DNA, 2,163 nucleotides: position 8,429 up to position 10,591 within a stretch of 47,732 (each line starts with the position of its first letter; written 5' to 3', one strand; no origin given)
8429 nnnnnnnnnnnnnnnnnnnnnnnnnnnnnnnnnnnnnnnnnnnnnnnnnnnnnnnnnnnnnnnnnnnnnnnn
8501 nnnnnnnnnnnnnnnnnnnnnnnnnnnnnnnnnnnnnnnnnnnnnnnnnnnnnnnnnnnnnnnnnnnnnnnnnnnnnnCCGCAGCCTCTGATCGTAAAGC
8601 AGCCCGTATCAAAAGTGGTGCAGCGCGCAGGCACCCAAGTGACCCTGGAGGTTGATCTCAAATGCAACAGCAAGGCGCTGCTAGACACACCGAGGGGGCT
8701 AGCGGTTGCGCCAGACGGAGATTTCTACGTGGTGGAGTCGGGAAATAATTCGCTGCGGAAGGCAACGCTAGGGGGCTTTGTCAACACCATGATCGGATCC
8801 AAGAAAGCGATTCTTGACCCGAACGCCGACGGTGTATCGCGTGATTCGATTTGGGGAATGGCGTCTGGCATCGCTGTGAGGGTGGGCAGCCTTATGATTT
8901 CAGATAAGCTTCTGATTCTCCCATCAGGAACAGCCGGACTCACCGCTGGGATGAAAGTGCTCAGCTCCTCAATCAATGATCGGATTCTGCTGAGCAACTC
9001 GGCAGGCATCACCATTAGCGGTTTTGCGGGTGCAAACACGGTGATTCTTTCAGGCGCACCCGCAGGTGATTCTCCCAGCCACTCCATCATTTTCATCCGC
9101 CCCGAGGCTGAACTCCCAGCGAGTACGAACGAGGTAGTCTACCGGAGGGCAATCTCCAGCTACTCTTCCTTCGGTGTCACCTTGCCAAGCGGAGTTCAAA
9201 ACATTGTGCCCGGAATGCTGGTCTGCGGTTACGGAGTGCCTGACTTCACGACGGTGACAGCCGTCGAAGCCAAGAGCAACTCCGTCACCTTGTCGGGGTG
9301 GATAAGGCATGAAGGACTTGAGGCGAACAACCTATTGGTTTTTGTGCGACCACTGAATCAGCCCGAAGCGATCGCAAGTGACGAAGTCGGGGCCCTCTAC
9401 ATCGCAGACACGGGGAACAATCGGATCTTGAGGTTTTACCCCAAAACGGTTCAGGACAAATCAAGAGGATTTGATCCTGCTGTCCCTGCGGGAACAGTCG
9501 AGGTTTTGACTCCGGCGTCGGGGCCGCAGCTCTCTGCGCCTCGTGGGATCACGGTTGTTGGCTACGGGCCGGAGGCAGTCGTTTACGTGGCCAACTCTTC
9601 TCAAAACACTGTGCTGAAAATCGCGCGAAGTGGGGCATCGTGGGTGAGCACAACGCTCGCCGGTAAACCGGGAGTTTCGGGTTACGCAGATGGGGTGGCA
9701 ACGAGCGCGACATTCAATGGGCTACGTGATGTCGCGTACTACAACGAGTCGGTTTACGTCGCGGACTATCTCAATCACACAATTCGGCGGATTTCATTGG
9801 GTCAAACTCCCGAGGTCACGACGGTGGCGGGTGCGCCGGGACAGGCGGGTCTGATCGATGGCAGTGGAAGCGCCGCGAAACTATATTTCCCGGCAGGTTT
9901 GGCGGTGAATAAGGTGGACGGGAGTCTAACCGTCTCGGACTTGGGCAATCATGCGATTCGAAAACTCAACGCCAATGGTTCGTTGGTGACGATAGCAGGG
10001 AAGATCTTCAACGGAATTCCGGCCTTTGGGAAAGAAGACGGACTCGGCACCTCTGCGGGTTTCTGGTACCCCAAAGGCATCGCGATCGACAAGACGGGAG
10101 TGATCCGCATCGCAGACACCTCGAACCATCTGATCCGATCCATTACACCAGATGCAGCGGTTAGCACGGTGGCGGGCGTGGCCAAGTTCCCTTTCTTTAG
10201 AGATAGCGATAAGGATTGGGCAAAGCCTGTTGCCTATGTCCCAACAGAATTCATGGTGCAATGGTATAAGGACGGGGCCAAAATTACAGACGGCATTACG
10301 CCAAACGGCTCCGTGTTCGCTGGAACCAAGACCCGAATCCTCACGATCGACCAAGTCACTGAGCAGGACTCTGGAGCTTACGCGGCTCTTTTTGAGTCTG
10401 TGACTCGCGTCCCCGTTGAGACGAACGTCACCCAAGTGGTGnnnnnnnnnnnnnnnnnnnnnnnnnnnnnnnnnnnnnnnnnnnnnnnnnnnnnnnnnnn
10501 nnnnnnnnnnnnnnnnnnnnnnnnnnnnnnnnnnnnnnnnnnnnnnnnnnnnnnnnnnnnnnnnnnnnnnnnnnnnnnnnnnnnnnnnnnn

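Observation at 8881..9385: GM-boxes inserted inside propeller blades: a third nesting level, with NHL-3 as a natural insert-free control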

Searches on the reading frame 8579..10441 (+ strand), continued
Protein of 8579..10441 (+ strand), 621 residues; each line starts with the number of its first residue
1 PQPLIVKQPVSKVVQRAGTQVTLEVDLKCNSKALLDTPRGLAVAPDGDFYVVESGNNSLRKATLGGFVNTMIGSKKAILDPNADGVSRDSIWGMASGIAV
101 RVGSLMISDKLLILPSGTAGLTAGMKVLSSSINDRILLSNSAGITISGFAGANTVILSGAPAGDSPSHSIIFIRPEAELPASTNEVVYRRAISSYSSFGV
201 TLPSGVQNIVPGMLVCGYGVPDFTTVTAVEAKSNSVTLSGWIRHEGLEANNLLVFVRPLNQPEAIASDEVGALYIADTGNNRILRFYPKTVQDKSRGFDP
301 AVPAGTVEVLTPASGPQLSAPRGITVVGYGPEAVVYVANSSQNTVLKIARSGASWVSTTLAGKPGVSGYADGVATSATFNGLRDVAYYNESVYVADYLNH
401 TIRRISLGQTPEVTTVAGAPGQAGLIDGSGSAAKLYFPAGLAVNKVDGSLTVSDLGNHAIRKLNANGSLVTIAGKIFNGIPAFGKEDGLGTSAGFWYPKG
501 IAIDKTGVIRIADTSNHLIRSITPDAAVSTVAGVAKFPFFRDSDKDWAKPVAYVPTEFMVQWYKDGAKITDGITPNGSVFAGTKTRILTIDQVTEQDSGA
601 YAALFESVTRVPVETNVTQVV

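Call 57: predict_structure(alignment_id=A3)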
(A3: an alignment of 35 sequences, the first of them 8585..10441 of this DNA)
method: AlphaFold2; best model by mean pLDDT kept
length: 619 residues; sequences in the alignment: 35
mean_pLDDT: 63.8   pTM: 0.61
mean pLDDT of the five models: 63.8, 63.6, 62.7, 62.4, 61.2
residues with pLDDT >= 90: 198; 70-90: 79; 50-70: 61; < 50: 281
segments of 3 or more residues with pLDDT < 50: 1-15, 17-30, 72-129, 137-146, 148-248, 255-267, 538-541, 547-558, 570-619
pLDDT, mean of each block of 10 residues (from residue 1): 34 42 38 79 84 82 76 39 32 26 34 38 39 47 45 42 34 37 39 32 36 29 27 26 43 47 49 89 75 57 77 88 91 96 95 95 98 98 97 98 97 98 97 97 96 96 97 73 86 94 94 92 94 61 49 47 55 41 42 42 39 41
secondary structure, 60 per line:
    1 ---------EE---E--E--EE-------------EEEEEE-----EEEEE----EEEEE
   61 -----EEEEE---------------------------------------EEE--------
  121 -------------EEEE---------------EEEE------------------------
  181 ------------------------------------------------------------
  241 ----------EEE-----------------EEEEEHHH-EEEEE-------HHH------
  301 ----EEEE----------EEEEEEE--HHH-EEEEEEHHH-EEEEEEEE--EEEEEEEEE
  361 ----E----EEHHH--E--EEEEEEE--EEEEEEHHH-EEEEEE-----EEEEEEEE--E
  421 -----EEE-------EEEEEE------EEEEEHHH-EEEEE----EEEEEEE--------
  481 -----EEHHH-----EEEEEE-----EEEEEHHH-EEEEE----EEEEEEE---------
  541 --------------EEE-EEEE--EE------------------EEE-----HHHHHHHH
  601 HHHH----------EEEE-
elements in order: E36-41 E47-51 E56-60 E66-70 E110-112 E134-137 E153-156 E251-253 E271-275 E280-284 E305-308 E319-325 E332-337 E342-349 E352-360 E380-386 E389-394 E399-404 E410-417 E426-428 E436-441 E448-452 E457-461 E466-472 E496-501 E507-511 E516-520 E525-531 E555-557 E559-562 E585-587 H593-604 E615-618

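Call 84: fold_search(model_id=the predicted structure, library=pdb)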
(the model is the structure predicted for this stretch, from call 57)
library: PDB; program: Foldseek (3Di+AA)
matches with E <= 10: 1126; with E <= 0.001: 326
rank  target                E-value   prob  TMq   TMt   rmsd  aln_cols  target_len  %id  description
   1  7djj                  2.2e-15  1.00  0.36  0.62   4.1       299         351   23  Structure of four truncated and mutated forms of quenching protein lumenal domains (released 2022-06-08)
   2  7djm                  2.5e-15  1.00  0.27  0.35   7.3       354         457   21  Structure of four truncated and mutated forms of quenching protein (released 2022-06-08)
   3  7djk                  4.9e-15  1.00  0.35  0.41   4.0       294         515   23  Structure of four truncated and mutated forms of quenching protein (released 2022-06-08)
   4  7djl_C                6.7e-15  1.00  0.35  0.46   4.3       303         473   24  Structure of four truncated and mutated forms of quenching protein (released 2022-06-08)
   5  6gc1_C                6.7e-15  1.00  0.27  0.30   7.3       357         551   21  Crystal structure of Trx-like and NHL repeat containing domains of human NHLRC2 (released 2018-09-05)
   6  6gc1_A                9.9e-15  1.00  0.27  0.30   7.3       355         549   21  Crystal structure of Trx-like and NHL repeat containing domains of human NHLRC2 (released 2018-09-05)
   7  7djl_B                1.5e-14  1.00  0.35  0.46   6.8       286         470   22  Structure of four truncated and mutated forms of quenching protein (released 2022-06-08)
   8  6gc1_B                1.6e-14  1.00  0.27  0.30   7.3       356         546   21  Crystal structure of Trx-like and NHL repeat containing domains of human NHLRC2 (released 2018-09-05)
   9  7djl_A                1.8e-14  1.00  0.36  0.46   3.8       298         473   23  Structure of four truncated and mutated forms of quenching protein (released 2022-06-08)
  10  6gc1_D                2.0e-14  1.00  0.27  0.30   7.5       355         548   20  Crystal structure of Trx-like and NHL repeat containing domains of human NHLRC2 (released 2018-09-05)
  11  6g7w                  6.6e-14  1.00  0.27  0.42   7.5       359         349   20  Crystal structure of NHL repeat containing domain of human NHLRC2 (released 2018-09-05)
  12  9ifo_A                1.3e-13  1.00  0.35  0.16   4.3       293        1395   31  Structure of Teneurin-Like Protein (TLP) (released 2026-03-11)
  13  6f0q_A                6.1e-12  1.00  0.29  0.68   7.8       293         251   20  Crystal structure of Pizza6-AYW (released 2018-03-21)
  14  8fia_A                1.4e-11  1.00  0.32  0.12   6.5       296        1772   20  The structure of fly Teneurin self assembly (released 2023-05-03)
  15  7ov7_B                1.5e-11  1.00  0.27  0.65   3.5       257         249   22  The hybrid cage formed between Pizza6-S and Cu(II)-substituted trilacunary Keggin (released 2022-04-27)
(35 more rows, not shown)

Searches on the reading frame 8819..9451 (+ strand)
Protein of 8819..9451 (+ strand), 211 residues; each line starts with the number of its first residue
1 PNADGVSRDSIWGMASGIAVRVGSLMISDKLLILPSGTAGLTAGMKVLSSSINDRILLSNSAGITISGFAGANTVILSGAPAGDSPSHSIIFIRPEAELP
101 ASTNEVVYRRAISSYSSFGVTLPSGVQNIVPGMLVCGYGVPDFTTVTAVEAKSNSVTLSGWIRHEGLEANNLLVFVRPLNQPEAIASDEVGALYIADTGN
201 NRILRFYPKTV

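Call 24: search_protein_families(library=ncbifam, proteins=[window:8867-9385:+], max_evalue=0.1)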
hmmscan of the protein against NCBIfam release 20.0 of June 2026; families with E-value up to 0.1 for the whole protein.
window:8867-9385:+ (173 aa): 1 family
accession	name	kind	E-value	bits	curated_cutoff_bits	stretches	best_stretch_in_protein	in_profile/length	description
NF005331.0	PRK06854.1-2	equivalog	0.096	11.1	557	0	10-58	7-57/563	adenylyl-sulfate reductase subunit alpha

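Call 51: find_related_loci(query=window:8819-9451:+, collection=genome_contigs, flank=10000)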
Query window:8819-9451:+ (211 aa) in genome_contigs; peptide patterns used: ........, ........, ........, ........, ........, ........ (x = any residue, [..] = any of these).
600 stretches matched a pattern (row limit reached: there are more); 183 encode a relative of the query (tblastn E <= 1e-3); the best 80 are kept; 80 distinct loci.
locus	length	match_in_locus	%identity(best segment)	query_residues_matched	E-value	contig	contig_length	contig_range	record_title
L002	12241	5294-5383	67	179-208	5e-8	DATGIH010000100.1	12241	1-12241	MAG TPA_asm: Bryobacteraceae bacterium isolate SMAG_U9802 k141_743505, whole genome shotgun sequence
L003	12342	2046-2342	49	166-208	2e-7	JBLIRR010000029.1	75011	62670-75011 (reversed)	MAG: bacterium isolate MF1_201910_bin_226 MF1_201910_bin_226_scaffold_29, whole genome shotgun sequence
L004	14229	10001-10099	64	179-211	3e-7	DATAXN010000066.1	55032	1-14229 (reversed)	MAG TPA_asm: Bryobacteraceae bacterium isolate SMAG_U5654 k141_1645196, whole genome shotgun sequence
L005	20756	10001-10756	49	169-209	4e-7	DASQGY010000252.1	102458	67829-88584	MAG TPA_asm: Bryobacteraceae bacterium isolate SMAG_U11819 k141_812004, whole genome shotgun sequence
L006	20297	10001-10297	60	177-206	2e-6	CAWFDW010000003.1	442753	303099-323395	MAG: uncultured delta proteobacterium isolate MFD05513.bin.2.169 genome assembly, contig: contig_24969, whole genome sho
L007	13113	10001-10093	58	179-209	2e-6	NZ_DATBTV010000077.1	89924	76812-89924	MAG: Lapillicoccus sp. isolate SMAG_U4193 k141_911659, whole genome shotgun sequence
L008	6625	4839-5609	58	165-211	1e-6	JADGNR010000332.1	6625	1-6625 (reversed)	MAG: Bryobacteraceae bacterium isolate Chersky.12_10 contig-100_828, whole genome shotgun sequence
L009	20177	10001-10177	39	145-205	2e-6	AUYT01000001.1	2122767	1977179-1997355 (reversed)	MAG: candidate division Zixibacteria bacterium RBG-1 RBG1_1C00001, whole genome shotgun sequence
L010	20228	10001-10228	61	176-206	2e-6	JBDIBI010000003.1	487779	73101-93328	MAG: Blastocatellia bacterium isolate AS-MICRO-OLR.206 NODE_16_length_487779_cov_35.448062, whole genome shotgun sequenc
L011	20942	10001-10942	58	175-209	2e-6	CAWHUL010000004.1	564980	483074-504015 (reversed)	MAG: uncultured Acidobacteriota bacterium isolate MFD06435.bin.2.146 genome assembly, contig: contig_22473, whole genome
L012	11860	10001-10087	55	178-206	4e-6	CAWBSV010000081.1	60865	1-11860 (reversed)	MAG: uncultured Acidobacteriaceae bacterium isolate MFD04540.bin.1.136 genome assembly, contig: contig_74171, whole geno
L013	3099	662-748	66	179-207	4e-6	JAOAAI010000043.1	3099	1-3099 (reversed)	MAG: Candidatus Goldiibacteriota bacterium isolate SKW142 k141_694171, whole genome shotgun sequence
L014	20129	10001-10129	47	166-208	4e-6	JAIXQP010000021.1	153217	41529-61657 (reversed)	MAG: Acidobacteriales bacterium isolate C4_MAG_00032 pond_C4_MAG_00032_000000000039, whole genome shotgun sequence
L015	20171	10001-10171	40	153-209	7e-6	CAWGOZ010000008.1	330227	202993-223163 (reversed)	MAG: Bryobacterales bacterium isolate MFD04540.bin.1.152 genome assembly, contig: contig_33021, whole genome shotgun seq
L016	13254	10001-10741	43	166-211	6e-6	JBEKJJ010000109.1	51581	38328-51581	MAG: Bryobacteraceae bacterium isolate SPRUCE 320 SPRUCE_320_109, whole genome shotgun sequence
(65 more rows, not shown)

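Call 56: search_protein_families(library=phrogs, proteins=[window:8867-9385:+], max_evalue=0.01)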
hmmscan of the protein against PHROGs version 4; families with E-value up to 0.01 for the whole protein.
window:8867-9385:+ (173 aa): 0 families

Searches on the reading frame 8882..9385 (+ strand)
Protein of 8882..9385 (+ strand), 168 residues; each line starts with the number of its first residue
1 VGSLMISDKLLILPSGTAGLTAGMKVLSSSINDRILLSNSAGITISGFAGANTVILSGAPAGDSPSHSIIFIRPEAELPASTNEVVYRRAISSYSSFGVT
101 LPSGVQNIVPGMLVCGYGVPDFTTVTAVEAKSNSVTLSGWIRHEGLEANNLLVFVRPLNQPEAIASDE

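Call 52: find_related_loci(query=window:8882-9385:+, collection=metagenome_contigs, flank=10000)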
Query window:8882-9385:+ (168 aa) in metagenome_contigs; peptide patterns used: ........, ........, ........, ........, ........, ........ (x = any residue, [..] = any of these).
217 stretches matched a pattern, but none encodes a relative of the query by tblastn (E <= 1e-3).

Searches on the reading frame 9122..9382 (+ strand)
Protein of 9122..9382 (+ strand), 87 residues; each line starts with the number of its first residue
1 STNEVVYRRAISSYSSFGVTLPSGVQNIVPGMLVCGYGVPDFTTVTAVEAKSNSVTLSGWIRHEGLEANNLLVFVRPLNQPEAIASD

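Call 35: predict_structure(alignment_id=A2)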
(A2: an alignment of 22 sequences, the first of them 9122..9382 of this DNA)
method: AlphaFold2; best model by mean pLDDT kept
length: 87 residues; sequences in the alignment: 22
mean_pLDDT: 84.1   pTM: 0.73
mean pLDDT of the five models: 84.1, 80.8, 78.8, 77.7, 77.6
residues with pLDDT >= 90: 43; 70-90: 28; 50-70: 16; < 50: 0
segments of 3 or more residues with pLDDT < 50: none
pLDDT, mean of each block of 10 residues (from residue 1): 81 84 93 92 95 94 72 80 56
secondary structure, 60 per line:
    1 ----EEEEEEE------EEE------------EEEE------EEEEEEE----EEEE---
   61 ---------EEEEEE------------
elements in order: E5-11 E18-20 E33-36 E43-49 E54-57 E70-75

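Call 38: fold_search(model_id=the predicted structure, library=pdb)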
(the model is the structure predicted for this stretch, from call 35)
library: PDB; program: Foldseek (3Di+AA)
matches with E <= 10: 385; with E <= 0.001: 0
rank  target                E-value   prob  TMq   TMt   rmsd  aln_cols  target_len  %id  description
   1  8eci_1                6.7e-03  1.00  0.61  0.45   3.0        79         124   20  Arthrobacter phage Bridgette (released 2023-02-01)
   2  9n71_A                4.1e-02  1.00  0.58  0.21   5.5        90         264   16  Tail tube structure of Acinetobacter baumannii phage Mystique (released 2025-03-19)
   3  4y9v_A                4.8e-02  1.00  0.58  0.11   4.4        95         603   18  Gp54 tailspike of Acinetobacter baumannii bacteriophage AP22 in complex with A. baumannii capsular saccharide (released 2017-02-01)
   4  4hiz_C                8.3e-02  0.95  0.44  0.09   4.6        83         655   20  Phage phi92 endosialidase (released 2014-01-15)
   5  4hiz_B                1.1e-01  0.92  0.44  0.09   4.6        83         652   20  Phage phi92 endosialidase (released 2014-01-15)
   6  9qim_B                2.5e-01  0.96  0.58  0.07   3.6        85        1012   10  Consensus structure of UBA6-BIRC6 (released 2025-10-29)
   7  7sol_C                2.8e-01  0.95  0.57  0.07   3.9        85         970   10  Crystal Structures of the bispecific ubiquitin/FAT10 activating enzyme, Uba6 (released 2022-11-02)
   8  4hiz_A                2.8e-01  0.82  0.44  0.09   4.6        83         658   20  Phage phi92 endosialidase (released 2014-01-15)
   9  9qhi_B                3.2e-01  0.89  0.54  0.07   4.1        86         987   10  Structure of UBA6-UbDha-BIRC6 trapped ternary complex (cluster 0) (released 2025-10-29)
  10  6dc6_C                4.0e-01  0.89  0.56  0.07   3.7        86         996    7  Crystal structure of human ubiquitin activating enzyme E1 (Uba1) in complex with ubiquitin (released 2018-10-10)
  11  9qic                  5.3e-01  0.77  0.52  0.07   3.9        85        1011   10  Consensus structure of UBA6 (released 2025-10-29)
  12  7njk_C                5.3e-01  0.66  0.45  0.11   4.6        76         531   14  Mycobacterium smegmatis ATP synthase state 1a (released 2021-10-27)
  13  8vjh_B                6.3e-01  0.82  0.53  0.10   5.9        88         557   10  Cryo-EM of tail-tip of bacteriophage Chi (released 2024-10-02)
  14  6dc6_A                6.6e-01  0.87  0.56  0.06   3.6        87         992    7  Crystal structure of human ubiquitin activating enzyme E1 (Uba1) in complex with ubiquitin (released 2018-10-10)
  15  8dbw_B                6.6e-01  0.47  0.41  0.10   5.4        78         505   15  E. coli ATP synthase imaged in 10mM MgATP State3 "down" Fo classified (released 2023-01-25)
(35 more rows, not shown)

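Call 62: fold_search(model_id=the predicted structure, library=viral)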
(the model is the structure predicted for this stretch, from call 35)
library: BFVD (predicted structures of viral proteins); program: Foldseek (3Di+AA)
matches with E <= 10: 782; with E <= 0.001: 8
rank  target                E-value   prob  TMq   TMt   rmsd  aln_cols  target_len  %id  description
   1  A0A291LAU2            2.6e-05  1.00  0.71  0.29   1.8        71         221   24  Tail collar domain protein [Bordetella phage vB_BbrM_PHB04]
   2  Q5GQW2                1.4e-04  1.00  0.77  0.19   1.4        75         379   24  Virion structural protein [Synechococcus phage S-PM2]
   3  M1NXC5                1.8e-04  1.00  0.74  0.28   1.8        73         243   20  (no name in the UniProt tables at hand)
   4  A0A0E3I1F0            2.5e-04  1.00  0.74  0.07   1.9        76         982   26  Putative short tail fiber [Synechococcus phage ACG-2014a]
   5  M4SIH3                4.0e-04  1.00  0.70  0.05   2.1        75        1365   31  Fiber [Synechococcus phage Syn30]
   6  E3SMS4                4.5e-04  1.00  0.74  0.12   2.0        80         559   18  Uncharacterized protein [Prochlorococcus phage P-HM1]
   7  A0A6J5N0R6            7.3e-04  1.00  0.56  0.11  13.8       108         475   19  Uncharacterized protein [uncultured Caudovirales phage]
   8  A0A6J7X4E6            9.7e-04  1.00  0.75  0.22   2.1        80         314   19  Uncharacterized protein [uncultured Caudovirales phage]
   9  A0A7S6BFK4            1.1e-03  1.00  0.69  0.09   3.0        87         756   20  Uncharacterized protein [Arthrobacter phage Jinkies]
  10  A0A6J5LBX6            1.5e-03  1.00  0.75  0.19   2.2        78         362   22  Uncharacterized protein [uncultured Caudovirales phage]
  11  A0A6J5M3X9            1.6e-03  1.00  0.74  0.11   1.9        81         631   15  Uncharacterized protein [uncultured Caudovirales phage]
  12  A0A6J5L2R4            1.6e-03  1.00  0.73  0.09   2.0        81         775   21  Uncharacterized protein [uncultured Caudovirales phage]
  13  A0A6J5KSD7            1.9e-03  1.00  0.61  0.05   5.1        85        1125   15  Major tropism determinant N-terminal domain-containing protein [uncultured Caudovirales phage]
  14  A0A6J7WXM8            2.2e-03  1.00  0.65  0.06   2.6        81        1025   21  Protein Gp5, N-terminal OB-fold domain containing protein [uncultured Caudovirales phage]
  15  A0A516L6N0            2.3e-03  1.00  0.68  0.07   2.1        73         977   25  (no name in the UniProt tables at hand)
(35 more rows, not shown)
